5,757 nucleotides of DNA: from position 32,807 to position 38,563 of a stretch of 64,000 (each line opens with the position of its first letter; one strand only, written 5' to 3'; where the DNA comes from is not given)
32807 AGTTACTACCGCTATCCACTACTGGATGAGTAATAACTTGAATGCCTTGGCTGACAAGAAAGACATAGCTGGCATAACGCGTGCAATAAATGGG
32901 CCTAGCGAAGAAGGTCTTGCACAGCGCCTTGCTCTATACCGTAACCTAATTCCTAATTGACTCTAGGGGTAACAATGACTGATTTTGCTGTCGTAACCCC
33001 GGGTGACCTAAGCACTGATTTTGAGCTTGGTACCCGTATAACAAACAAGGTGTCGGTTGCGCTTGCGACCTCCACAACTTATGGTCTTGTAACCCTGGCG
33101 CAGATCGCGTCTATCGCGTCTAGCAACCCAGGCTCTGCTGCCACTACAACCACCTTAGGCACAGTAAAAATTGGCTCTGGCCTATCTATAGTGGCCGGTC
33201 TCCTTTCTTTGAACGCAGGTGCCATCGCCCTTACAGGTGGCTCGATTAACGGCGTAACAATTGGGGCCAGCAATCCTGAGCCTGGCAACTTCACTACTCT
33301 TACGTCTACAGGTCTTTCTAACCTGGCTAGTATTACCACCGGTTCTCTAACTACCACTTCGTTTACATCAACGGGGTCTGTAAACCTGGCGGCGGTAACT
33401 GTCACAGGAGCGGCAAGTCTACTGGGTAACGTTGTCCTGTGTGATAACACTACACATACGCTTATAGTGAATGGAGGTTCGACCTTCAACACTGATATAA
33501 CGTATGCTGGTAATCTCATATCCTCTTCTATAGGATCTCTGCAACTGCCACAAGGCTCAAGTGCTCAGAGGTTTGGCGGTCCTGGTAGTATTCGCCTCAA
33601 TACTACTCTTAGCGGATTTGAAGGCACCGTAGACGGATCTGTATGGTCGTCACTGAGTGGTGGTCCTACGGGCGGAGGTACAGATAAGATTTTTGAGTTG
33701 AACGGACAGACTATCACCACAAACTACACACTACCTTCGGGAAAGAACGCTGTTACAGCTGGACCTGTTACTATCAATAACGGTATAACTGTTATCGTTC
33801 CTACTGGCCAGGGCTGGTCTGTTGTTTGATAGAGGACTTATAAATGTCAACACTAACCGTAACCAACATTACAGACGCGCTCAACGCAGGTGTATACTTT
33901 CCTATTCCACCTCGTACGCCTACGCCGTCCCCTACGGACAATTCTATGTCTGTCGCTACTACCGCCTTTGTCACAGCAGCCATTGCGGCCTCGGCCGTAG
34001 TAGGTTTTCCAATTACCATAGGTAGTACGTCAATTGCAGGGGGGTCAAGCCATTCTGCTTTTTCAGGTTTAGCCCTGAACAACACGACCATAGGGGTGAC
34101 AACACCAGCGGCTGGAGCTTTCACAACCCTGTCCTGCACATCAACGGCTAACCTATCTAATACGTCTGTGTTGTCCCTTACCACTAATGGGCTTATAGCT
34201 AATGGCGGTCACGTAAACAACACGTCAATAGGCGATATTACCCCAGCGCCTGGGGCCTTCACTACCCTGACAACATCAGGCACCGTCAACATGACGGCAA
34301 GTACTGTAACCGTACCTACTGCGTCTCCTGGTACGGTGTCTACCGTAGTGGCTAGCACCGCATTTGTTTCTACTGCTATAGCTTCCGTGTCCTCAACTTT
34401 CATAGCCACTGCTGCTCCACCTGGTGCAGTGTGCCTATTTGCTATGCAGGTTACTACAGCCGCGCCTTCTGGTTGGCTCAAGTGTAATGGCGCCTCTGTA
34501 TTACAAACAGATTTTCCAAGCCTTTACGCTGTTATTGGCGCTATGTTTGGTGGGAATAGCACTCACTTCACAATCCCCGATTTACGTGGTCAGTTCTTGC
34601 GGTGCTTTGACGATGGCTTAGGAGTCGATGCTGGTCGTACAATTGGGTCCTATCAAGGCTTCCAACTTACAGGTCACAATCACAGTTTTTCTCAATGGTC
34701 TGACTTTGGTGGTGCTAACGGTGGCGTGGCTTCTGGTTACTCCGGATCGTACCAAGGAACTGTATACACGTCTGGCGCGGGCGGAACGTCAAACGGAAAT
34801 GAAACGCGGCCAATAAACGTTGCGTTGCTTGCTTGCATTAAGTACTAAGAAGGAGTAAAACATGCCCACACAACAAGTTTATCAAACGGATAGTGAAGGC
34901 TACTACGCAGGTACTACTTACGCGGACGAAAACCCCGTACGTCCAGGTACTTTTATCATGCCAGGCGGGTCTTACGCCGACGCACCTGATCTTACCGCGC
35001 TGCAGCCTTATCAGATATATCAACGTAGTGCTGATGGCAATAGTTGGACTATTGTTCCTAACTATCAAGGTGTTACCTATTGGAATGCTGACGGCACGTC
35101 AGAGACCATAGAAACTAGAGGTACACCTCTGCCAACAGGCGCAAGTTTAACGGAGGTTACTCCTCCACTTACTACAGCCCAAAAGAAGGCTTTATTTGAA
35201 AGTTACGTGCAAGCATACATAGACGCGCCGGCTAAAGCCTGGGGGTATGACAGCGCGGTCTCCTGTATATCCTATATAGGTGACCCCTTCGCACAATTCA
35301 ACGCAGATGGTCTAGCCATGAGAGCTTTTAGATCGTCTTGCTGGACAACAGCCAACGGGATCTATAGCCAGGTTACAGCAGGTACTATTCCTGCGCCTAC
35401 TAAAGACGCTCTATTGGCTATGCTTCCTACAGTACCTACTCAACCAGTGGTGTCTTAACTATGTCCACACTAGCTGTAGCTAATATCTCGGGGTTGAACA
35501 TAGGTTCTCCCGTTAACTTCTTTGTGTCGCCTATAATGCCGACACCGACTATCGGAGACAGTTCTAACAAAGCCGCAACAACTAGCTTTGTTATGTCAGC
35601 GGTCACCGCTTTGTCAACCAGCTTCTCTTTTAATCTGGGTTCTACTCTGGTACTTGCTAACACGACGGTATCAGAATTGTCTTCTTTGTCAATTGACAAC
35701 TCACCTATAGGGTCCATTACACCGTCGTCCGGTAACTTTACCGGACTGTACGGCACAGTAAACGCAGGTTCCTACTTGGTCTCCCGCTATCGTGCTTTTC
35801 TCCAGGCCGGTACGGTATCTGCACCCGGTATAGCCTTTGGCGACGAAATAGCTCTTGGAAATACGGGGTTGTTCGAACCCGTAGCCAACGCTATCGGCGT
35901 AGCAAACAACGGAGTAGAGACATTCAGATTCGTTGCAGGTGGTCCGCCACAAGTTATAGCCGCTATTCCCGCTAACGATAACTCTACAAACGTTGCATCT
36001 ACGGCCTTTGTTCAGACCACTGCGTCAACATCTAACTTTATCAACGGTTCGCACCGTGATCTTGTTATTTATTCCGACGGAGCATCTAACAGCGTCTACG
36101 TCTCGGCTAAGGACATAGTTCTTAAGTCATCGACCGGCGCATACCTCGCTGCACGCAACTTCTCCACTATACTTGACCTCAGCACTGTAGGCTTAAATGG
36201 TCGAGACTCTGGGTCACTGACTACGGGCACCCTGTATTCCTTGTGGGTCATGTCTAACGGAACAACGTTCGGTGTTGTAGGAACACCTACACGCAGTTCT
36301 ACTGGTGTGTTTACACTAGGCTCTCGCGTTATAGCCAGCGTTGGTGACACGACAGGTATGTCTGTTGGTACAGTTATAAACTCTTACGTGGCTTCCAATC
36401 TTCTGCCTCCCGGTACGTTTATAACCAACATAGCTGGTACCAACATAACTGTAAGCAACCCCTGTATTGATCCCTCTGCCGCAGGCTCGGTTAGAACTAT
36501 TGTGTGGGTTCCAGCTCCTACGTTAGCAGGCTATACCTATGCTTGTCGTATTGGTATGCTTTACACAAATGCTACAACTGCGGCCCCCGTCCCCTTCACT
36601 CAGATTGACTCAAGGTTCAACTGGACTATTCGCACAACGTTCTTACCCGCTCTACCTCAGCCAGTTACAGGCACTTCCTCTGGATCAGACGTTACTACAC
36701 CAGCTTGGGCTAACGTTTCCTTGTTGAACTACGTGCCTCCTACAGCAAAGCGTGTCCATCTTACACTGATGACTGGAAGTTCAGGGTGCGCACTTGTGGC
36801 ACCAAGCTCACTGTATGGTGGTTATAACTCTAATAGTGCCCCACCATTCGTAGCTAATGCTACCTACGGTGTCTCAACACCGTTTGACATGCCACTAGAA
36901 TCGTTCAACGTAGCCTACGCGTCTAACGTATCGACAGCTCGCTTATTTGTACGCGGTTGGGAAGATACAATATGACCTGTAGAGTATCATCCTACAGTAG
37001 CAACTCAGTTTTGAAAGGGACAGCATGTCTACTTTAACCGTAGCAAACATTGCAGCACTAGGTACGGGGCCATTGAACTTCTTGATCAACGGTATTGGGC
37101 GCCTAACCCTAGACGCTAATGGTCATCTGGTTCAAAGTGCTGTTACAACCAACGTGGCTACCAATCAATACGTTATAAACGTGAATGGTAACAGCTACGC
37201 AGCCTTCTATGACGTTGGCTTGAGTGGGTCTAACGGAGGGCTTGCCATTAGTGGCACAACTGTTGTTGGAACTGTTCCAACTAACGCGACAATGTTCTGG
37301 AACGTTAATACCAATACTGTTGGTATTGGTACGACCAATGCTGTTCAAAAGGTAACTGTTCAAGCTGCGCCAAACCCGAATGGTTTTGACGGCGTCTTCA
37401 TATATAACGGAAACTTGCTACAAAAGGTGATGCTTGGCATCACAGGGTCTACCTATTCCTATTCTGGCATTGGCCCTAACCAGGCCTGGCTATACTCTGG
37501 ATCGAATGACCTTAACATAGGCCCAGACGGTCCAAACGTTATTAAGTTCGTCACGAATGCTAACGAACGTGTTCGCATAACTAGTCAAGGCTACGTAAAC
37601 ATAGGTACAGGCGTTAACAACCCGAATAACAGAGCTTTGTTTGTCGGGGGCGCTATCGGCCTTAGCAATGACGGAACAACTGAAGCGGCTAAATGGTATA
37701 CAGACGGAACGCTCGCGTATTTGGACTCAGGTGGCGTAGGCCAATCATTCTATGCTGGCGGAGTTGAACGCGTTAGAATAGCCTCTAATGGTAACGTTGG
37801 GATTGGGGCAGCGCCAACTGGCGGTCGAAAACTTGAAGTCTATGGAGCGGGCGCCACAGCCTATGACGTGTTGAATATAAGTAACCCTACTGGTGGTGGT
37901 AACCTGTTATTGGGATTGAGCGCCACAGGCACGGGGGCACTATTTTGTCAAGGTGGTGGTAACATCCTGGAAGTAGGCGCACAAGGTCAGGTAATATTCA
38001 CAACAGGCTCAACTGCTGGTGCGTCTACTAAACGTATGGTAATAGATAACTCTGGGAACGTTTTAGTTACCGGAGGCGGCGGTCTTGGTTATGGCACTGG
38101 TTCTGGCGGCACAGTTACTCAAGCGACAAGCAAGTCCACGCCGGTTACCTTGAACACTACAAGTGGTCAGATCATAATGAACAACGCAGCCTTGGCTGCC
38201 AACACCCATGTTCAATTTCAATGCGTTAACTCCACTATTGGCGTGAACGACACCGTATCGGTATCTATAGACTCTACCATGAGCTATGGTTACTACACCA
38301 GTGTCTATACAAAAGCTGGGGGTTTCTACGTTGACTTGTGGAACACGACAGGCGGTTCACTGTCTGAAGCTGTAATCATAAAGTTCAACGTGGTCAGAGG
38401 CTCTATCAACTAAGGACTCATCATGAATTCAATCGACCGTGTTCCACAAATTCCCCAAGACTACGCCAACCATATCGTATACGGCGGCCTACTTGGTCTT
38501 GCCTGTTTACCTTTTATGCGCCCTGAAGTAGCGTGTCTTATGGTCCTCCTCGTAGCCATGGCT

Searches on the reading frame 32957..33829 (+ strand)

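Call 20: search_protein_families(library=phrogs, proteins=[window:32957-33829:+], max_evalue=0.001)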
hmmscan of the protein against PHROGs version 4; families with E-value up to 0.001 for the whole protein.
window:32957-33829:+ (290 aa): 4 families
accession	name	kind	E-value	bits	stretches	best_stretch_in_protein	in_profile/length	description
phrog_34255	-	unknown function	4.5e-13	48.9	1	205-290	961-1044/1044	-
phrog_36881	-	unknown function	1e-06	29.8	1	122-288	36-195/198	-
phrog_5342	-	tail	2.5e-06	25.6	1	245-290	3274-3319/3319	tail fiber protein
phrog_7459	-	unknown function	8.1e-05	23.3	1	195-289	31-138/307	-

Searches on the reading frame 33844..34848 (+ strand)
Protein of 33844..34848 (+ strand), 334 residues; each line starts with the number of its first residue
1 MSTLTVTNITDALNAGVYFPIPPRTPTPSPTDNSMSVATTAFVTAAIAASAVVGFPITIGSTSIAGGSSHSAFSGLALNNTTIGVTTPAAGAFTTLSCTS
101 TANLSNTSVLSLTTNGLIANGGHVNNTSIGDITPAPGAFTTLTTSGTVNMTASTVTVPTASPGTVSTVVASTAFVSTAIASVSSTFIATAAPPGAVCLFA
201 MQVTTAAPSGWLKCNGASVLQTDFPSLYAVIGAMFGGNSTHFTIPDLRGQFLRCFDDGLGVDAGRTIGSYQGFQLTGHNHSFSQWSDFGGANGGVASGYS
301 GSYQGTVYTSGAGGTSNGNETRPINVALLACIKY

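Call 20: search_protein_families(library=phrogs, proteins=[window:33844-34848:+], max_evalue=0.001)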
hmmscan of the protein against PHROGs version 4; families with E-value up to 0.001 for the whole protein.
window:33844-34848:+ (334 aa): 20 families
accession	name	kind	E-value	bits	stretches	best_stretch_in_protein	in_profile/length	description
phrog_523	-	tail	2.9e-39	136.4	1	102-333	391-636/673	tail collar fiber protein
phrog_1858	-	tail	6.5e-33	114.7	1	114-333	103-292/1018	tail fiber protein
phrog_327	-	tail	1.1e-29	105.3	1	25-333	181-440/618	tail protein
phrog_25747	-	tail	1e-22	81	1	193-284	680-770/901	tail fiber protein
phrog_3100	-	tail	5e-20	74.1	1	205-318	229-365/382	tail fiber protein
phrog_14307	-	unknown function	3.3e-17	63.5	1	161-284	20-130/137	-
phrog_38759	-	unknown function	3.8e-17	63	1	204-282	763-845/920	-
phrog_4849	-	tail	4.2e-17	62.9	1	136-283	505-659/788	tail protein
phrog_1800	-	tail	3.6e-14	53.6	1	148-286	351-470/545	tail collar fiber protein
phrog_2631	-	tail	4.6e-13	49.6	1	203-311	490-589/644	tail fiber protein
phrog_20472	-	unknown function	3.2e-12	47.5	1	206-330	237-361/366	-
phrog_6256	-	tail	1.1e-11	45.5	1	200-306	295-390/686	tail fiber protein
phrog_9116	-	tail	1e-10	42.1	1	193-325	61-203/455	tail protein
phrog_12846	-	tail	5.1e-09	36.5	1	204-322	165-270/552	tail fiber protein; Ig-domain containing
phrog_19618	-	tail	3.7e-08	33.8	1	185-296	130-224/387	tail collar protein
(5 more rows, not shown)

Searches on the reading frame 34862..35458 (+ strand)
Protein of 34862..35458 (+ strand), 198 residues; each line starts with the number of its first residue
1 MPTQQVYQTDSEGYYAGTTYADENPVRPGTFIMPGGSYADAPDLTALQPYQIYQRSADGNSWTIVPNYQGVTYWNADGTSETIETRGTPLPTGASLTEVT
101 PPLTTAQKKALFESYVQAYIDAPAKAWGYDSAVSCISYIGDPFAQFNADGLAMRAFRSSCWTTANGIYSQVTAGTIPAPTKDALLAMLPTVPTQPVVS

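Call 20: search_protein_families(library=phrogs, proteins=[window:34862-35458:+], max_evalue=0.001)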
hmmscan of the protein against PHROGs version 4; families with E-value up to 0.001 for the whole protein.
window:34862-35458:+ (198 aa): 4 families
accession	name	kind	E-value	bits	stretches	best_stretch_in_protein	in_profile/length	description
phrog_1807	-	tail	1.4e-06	29.2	1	3-106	12-108/241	tail fiber protein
phrog_15280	-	unknown function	7.1e-06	27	1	33-95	44-104/143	-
phrog_105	-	tail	3e-05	24.5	1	6-94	25-108/239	tail fiber assembly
phrog_35518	-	tail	0.00035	21.6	1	57-106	52-100/163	tail fiber assembly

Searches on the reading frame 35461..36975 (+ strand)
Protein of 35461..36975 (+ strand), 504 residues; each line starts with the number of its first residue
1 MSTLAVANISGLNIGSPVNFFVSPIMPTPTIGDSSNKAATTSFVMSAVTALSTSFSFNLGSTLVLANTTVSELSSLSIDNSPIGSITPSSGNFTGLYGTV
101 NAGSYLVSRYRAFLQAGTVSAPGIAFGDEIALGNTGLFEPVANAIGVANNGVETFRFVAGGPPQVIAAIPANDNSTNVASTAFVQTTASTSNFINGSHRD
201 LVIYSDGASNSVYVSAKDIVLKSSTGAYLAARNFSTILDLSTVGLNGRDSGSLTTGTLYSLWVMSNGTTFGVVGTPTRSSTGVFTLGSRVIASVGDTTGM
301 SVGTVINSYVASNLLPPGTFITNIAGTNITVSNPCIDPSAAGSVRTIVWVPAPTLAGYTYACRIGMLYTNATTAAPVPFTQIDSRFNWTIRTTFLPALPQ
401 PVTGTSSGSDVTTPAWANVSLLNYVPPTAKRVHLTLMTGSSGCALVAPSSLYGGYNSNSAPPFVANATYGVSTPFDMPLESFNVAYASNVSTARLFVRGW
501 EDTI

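Call 20: search_protein_families(library=phrogs, proteins=[window:35461-36975:+], max_evalue=0.001)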
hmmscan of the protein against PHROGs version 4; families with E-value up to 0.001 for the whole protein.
window:35461-36975:+ (504 aa): 2 families
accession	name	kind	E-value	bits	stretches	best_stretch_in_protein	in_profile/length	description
phrog_17105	-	unknown function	1.6e-33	117.1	1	176-504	197-528/528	-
phrog_4849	-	tail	1.5e-08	34.6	1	100-191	457-551/788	tail protein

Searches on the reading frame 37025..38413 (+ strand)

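Call 20: search_protein_families(library=phrogs, proteins=[window:37025-38413:+], max_evalue=0.001)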
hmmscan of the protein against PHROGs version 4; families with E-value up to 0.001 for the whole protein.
window:37025-38413:+ (462 aa): 1 family
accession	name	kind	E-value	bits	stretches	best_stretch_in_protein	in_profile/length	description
phrog_18251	-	unknown function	1e-22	82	1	300-460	123-282/284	-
